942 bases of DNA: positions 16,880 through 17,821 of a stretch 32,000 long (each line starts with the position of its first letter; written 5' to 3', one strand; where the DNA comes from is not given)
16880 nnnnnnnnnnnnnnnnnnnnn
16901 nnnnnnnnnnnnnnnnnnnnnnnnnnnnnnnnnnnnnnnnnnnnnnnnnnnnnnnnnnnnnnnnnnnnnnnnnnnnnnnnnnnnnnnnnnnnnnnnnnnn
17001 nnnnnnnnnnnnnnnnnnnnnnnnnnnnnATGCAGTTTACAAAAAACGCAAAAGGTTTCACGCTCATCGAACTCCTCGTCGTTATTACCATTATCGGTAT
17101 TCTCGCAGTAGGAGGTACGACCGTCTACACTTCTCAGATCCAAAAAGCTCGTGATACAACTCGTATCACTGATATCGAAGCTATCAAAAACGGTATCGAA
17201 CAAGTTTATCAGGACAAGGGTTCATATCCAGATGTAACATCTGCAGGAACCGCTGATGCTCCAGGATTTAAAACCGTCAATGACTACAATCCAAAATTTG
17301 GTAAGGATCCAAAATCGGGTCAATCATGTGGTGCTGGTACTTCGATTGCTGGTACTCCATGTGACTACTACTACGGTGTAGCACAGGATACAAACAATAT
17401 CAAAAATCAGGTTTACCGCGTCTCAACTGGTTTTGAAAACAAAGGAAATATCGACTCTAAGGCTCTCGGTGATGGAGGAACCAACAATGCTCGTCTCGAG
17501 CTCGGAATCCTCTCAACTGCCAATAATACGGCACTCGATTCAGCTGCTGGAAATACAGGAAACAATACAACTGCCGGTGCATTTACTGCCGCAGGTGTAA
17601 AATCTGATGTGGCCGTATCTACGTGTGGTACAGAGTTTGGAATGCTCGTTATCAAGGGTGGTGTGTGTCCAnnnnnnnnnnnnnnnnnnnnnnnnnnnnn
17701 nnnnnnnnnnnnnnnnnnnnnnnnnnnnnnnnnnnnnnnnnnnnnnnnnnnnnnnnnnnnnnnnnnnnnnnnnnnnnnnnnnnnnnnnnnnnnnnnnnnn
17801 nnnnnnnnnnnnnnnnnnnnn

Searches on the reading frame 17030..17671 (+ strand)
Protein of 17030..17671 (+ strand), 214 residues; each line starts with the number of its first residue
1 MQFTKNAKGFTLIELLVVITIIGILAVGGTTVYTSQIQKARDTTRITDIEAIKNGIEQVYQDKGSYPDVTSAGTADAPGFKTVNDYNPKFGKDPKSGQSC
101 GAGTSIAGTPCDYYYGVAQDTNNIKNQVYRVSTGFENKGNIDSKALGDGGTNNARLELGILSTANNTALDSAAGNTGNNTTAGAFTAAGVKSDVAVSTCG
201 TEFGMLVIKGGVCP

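Call 22: search_protein_families(library=pfam, max_evalue=0.001, proteins=[window:17030-17671:+])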
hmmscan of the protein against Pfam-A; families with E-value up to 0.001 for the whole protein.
seq(214 aa): 1 family
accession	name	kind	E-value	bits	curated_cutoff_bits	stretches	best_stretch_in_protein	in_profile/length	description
PF07963.17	N_methyl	-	2.4e-09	36.8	21.2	1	5-28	2-25/27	Prokaryotic N-terminal methylation motif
